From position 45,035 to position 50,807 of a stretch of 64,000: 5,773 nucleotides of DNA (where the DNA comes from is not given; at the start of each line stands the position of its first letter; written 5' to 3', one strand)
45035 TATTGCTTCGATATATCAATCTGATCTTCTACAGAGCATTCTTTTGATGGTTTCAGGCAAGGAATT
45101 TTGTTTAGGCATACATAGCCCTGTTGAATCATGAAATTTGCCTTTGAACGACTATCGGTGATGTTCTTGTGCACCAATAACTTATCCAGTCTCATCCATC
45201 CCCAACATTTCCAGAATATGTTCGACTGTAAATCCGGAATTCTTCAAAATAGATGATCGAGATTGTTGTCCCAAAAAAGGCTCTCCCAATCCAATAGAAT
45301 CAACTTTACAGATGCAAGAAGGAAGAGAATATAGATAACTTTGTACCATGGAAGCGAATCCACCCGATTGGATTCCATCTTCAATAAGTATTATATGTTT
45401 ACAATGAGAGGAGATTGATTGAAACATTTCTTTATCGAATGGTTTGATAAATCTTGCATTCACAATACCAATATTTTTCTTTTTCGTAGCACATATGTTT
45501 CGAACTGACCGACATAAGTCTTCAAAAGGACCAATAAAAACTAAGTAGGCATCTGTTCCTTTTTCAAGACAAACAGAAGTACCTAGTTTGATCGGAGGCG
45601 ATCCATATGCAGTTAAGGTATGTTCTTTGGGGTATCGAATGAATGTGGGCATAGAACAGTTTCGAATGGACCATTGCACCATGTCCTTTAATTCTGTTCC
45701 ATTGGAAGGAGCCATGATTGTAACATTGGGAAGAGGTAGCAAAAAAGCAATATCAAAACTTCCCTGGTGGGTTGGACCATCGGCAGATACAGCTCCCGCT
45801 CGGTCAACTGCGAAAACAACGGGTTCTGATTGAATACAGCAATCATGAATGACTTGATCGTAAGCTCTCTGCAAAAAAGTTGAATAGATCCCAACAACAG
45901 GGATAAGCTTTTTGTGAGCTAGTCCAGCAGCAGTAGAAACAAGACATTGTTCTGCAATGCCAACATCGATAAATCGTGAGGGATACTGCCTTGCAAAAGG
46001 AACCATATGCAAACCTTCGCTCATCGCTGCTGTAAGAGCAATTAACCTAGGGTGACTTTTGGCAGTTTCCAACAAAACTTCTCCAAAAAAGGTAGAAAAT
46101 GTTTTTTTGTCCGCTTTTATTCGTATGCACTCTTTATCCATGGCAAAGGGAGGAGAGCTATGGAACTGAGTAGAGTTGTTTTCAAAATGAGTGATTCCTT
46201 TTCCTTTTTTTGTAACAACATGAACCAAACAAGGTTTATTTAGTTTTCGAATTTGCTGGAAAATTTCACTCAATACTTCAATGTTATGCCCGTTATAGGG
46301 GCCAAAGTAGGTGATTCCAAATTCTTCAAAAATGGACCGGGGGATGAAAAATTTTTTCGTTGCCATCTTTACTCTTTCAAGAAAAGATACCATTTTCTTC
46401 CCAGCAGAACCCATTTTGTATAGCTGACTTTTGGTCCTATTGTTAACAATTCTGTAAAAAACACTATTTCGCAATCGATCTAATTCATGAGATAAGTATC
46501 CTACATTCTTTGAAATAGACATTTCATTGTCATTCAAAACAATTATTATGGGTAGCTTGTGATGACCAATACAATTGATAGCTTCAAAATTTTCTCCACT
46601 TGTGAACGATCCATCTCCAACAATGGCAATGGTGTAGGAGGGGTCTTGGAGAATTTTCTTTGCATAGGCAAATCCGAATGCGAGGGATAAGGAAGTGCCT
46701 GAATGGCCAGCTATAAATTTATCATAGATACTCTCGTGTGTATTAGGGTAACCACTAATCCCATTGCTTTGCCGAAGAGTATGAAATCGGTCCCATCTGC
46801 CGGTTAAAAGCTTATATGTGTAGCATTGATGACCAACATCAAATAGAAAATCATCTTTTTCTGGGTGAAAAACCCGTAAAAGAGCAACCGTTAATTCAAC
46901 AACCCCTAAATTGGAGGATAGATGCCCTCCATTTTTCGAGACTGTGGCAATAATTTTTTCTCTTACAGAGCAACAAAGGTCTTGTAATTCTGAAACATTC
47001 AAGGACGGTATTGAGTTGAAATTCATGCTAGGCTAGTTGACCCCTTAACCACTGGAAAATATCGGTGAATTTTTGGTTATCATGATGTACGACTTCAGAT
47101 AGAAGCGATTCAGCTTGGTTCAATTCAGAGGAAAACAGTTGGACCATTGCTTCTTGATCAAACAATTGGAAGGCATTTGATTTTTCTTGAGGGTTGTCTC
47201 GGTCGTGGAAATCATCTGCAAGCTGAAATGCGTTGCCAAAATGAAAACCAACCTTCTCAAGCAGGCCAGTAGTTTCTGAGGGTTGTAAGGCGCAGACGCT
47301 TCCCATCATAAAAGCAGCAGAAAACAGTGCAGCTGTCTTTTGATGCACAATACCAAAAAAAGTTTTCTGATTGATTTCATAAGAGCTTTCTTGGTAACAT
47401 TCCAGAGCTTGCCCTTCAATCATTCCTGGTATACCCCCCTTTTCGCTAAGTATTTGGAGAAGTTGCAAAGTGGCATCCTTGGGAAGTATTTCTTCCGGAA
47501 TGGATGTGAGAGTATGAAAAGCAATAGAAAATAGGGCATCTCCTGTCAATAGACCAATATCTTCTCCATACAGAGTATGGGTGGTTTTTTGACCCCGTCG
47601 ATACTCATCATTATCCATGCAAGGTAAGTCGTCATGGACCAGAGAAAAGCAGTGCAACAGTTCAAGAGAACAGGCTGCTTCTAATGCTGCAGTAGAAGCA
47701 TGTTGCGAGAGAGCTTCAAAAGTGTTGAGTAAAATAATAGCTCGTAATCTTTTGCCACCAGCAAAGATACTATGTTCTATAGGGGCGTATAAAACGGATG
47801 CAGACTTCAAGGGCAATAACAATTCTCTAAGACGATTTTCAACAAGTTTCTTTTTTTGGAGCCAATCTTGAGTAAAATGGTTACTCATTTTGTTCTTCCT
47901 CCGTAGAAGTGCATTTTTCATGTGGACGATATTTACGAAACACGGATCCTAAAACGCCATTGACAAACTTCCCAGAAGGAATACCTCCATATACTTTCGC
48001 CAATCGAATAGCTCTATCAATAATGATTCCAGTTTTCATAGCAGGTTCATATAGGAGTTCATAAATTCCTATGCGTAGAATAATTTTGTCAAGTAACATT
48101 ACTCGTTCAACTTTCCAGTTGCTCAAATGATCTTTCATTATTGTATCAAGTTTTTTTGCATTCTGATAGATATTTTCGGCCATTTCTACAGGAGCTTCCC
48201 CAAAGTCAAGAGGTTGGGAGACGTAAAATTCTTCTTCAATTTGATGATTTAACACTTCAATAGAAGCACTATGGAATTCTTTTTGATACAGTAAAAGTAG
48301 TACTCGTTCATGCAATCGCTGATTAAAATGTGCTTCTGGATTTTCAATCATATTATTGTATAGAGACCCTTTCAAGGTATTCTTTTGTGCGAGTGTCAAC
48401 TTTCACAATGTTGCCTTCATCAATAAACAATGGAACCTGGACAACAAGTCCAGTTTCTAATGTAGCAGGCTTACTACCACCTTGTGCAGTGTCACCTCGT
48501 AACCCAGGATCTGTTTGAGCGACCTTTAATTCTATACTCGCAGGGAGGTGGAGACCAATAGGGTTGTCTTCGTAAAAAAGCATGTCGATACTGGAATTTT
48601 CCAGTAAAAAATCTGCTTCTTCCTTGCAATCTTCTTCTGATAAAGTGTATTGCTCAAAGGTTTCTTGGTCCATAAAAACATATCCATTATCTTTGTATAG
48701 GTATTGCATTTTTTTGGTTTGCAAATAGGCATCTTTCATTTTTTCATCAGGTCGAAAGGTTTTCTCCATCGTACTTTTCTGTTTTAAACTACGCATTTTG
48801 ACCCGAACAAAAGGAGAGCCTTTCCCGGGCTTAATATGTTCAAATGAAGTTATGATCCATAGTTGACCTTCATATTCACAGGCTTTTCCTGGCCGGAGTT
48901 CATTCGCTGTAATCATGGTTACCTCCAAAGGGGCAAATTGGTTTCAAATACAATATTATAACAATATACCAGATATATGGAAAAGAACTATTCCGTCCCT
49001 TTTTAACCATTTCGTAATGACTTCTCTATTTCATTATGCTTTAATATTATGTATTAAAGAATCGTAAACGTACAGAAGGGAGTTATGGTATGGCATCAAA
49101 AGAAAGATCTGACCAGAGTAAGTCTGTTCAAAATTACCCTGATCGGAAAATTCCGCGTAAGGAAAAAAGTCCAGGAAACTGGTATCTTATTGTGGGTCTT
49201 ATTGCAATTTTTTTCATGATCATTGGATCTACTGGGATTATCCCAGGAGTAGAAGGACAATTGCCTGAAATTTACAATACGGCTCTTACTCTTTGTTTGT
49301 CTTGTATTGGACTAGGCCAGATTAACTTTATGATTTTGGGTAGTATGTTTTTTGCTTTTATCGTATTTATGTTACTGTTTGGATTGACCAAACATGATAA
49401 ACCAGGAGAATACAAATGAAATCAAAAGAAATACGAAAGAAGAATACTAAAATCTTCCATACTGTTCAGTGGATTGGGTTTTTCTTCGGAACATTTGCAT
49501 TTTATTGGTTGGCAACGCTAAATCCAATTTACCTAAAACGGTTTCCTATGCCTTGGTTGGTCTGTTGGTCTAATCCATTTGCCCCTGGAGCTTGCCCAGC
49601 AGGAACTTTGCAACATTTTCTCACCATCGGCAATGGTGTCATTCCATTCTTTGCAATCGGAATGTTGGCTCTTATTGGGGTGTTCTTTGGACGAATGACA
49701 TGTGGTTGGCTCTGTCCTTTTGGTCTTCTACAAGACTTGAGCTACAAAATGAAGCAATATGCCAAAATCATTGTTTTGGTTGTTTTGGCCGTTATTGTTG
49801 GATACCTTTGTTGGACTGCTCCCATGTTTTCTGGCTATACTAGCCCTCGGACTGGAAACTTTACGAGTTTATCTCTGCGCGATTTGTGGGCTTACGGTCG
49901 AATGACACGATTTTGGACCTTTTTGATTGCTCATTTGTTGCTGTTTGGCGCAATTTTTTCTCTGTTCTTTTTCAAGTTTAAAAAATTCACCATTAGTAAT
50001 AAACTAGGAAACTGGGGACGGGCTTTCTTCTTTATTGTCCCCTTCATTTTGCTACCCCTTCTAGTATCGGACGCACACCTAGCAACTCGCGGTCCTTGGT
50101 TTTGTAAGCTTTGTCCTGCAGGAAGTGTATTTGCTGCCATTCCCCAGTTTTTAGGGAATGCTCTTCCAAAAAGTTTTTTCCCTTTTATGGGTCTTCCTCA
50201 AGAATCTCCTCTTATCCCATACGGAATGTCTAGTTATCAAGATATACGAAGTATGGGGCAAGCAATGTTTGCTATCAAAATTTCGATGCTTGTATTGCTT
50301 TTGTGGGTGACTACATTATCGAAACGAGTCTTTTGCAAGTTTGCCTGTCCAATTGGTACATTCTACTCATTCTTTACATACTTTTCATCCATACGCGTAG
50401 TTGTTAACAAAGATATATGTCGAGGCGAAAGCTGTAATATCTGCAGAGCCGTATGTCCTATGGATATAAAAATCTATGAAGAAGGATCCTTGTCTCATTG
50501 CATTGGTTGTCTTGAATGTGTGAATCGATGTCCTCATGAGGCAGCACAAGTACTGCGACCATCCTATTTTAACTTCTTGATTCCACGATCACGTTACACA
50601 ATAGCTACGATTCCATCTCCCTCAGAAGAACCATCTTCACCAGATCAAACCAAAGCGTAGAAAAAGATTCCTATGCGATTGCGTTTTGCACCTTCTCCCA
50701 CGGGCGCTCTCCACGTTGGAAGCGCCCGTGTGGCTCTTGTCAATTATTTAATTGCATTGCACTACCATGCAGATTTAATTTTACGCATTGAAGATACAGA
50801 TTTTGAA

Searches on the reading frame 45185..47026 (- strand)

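Call 7: search_protein_families(library=pfam, proteins=[window:45185-47026:-], max_evalue=0.01)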
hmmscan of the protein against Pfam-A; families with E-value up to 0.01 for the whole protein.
window:45185-47026:- (614 aa): 6 families
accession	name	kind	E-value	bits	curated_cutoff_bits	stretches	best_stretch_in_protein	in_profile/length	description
PF13292.11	DXP_synthase_N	-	3.2e-99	332.1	21.2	1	6-272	10-274/274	1-deoxy-D-xylulose-5-phosphate synthase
PF02779.29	Transket_pyr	-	2e-36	125.7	27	1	308-468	3-170/174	Transketolase, pyrimidine binding domain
PF02780.25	Transketolase_C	-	3e-11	43.7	25.9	1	486-604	5-124/124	Transketolase, C-terminal domain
PF00676.26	E1_dh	-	5e-08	32.7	22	1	106-173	100-167/300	Dehydrogenase E1 component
PF00456.26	Transketolase_N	-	1.8e-06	27.7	22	1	32-180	21-196/334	Transketolase, thiamine diphosphate binding domain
PF02775.26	TPP_enzyme_C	-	1.1e-05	25.8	21.9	1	99-169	20-84/151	Thiamine pyrophosphate enzyme, C-terminal TPP binding domain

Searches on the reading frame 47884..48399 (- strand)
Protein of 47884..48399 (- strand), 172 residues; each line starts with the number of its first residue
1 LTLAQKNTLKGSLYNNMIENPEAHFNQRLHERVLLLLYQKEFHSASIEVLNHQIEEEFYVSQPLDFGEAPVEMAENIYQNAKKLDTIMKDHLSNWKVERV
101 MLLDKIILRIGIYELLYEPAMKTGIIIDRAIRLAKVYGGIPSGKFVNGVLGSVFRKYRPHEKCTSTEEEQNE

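Call 88: search_protein_families(library=pfam, proteins=[window:47884-48399:-], max_evalue=0.01)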
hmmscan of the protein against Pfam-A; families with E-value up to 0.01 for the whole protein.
window:47884-48399:- (172 aa): 1 family
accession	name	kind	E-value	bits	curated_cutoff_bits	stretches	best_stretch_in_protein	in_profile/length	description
PF01029.23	NusB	-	5.6e-21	75.8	23.1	1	71-153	49-131/133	NusB family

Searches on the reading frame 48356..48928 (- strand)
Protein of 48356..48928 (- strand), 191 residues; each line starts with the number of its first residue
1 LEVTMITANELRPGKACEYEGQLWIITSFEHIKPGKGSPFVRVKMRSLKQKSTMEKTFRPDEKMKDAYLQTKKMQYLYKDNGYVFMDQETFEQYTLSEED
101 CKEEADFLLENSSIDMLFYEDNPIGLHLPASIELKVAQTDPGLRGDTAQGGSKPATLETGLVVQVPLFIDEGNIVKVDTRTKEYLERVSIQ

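Call 88: search_protein_families(library=pfam, proteins=[window:48356-48928:-], max_evalue=0.01)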
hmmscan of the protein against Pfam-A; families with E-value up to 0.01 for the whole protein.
window:48356-48928:- (191 aa): 3 families
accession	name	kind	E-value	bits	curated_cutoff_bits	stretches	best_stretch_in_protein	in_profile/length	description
PF09285.17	Elong-fact-P_C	-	2.7e-27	94.7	25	1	132-187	1-56/56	Elongation factor P, C-terminal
PF08207.18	EFP_N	-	3.9e-22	78.5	23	1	7-64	1-58/58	Elongation factor P (EF-P) KOW-like domain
PF01132.26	EFP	-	8.5e-19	67.7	27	1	72-124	1-54/54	Elongation factor P (EF-P) OB domain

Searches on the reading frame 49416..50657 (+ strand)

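Call 7: search_protein_families(library=pfam, proteins=[window:49416-50657:+], max_evalue=0.01)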
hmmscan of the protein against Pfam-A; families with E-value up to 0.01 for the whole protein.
window:49416-50657:+ (414 aa): 7 families
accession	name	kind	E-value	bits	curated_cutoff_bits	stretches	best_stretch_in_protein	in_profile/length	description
PF12801.12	Fer4_5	-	2.6e-12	46.9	22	2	77-112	6-41/48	4Fe-4S binding domain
PF14697.11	Fer4_21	-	3.4e-05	24.3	35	0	361-379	7-25/59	4Fe-4S dicluster domain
PF12838.12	Fer4_7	-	0.00017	22.4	27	0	361-376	37-52/52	4Fe-4S dicluster domain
PF00037.32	Fer4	-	0.00028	21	21.1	1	360-376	6-22/24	4Fe-4S binding domain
PF13237.11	Fer4_10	-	0.0006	20.1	25.5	1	328-373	2-53/53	4Fe-4S dicluster domain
PF13187.11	Fer4_9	-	0.0028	18.1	27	1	339-376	4-51/52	4Fe-4S dicluster domain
PF13746.11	Fer4_18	-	0.0059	17.2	27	1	339-374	63-97/114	4Fe-4S dicluster domain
